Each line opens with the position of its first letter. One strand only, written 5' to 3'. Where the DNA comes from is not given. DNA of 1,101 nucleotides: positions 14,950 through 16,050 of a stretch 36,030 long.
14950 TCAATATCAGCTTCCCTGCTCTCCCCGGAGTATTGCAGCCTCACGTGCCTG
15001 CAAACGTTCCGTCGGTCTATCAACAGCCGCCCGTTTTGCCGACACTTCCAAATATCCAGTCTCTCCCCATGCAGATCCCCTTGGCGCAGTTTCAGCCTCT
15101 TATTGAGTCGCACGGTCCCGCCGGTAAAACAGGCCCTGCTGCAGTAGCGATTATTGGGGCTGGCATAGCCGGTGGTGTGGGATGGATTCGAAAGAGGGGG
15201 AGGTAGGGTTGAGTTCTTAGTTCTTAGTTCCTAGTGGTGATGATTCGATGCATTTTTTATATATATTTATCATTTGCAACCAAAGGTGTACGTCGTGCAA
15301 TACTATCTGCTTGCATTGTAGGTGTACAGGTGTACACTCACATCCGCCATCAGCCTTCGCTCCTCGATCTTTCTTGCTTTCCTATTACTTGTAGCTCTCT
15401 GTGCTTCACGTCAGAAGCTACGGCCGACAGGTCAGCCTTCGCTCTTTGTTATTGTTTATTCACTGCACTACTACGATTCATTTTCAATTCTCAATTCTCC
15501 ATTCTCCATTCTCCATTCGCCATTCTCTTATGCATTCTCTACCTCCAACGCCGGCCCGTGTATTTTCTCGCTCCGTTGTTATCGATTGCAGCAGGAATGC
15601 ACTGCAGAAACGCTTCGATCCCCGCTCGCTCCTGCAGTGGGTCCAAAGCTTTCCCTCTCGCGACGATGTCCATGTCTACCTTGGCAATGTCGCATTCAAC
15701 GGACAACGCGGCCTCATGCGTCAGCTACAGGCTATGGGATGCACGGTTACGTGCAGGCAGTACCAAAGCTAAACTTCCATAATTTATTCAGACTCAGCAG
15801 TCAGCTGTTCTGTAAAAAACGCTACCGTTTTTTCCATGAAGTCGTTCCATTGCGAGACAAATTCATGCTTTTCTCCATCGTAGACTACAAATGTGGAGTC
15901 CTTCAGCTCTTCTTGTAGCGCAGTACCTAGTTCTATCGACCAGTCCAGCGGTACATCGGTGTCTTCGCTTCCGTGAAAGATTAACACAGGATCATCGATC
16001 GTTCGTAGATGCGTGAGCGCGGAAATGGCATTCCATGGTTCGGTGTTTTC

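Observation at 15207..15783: Unexplained 577-bp gap between convergent genes: third palindrome, promoter, heptamer array and an orphan 80-codon ORF in a stop-free tract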

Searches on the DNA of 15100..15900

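Call 14: search_rna_families(source=window, start=15100, end=15900, threshold=evalue, max_evalue=10)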
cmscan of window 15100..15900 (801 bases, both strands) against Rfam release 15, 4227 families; matches with E-value up to 10: 6.
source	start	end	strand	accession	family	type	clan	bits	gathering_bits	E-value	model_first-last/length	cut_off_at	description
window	15247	15280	-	RF00266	snoZ17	Gene; snRNA; snoRNA; CD-box;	CL00053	18.1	44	2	1-71/71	no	Small nucleolar RNA Z17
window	15595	15644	-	RF03660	mir-4018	Gene; miRNA;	-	15.4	66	5.3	1-54/54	no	mir-4018 microRNA precursor family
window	15552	15594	-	RF01100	PK-BYV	Cis-reg;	-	14.5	50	4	1-40/40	no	3'-terminal pseudoknot in BYV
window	15303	15378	-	RF00215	Tombus_3_III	Cis-reg;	-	13.7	35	6.4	1-70/70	no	Tombus virus defective interfering (DI) RNA region 3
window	15430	15467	-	RF00382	DnaX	Cis-reg; frameshift_element;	-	12.4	35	6.6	1-65/65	no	DnaX ribosomal frameshifting element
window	15248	15278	-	RF01295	SCARNA7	Gene; snRNA; snoRNA; scaRNA;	-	9.1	65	7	1-330/330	no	Small Cajal body-specific RNA 7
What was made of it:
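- There is no Rfam match even at E of 10 or less (call 14).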

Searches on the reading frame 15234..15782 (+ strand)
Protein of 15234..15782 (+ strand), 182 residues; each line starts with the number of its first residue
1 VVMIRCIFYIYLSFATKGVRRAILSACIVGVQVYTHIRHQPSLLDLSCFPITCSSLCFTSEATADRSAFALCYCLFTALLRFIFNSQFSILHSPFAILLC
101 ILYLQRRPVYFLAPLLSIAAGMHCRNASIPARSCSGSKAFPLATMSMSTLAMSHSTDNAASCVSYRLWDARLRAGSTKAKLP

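Call 8: search_protein_families(library=pfam, proteins=[window:15234-15782:+], max_evalue=1)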
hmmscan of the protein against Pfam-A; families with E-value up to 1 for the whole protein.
window:15234-15782:+ (182 aa): 0 families
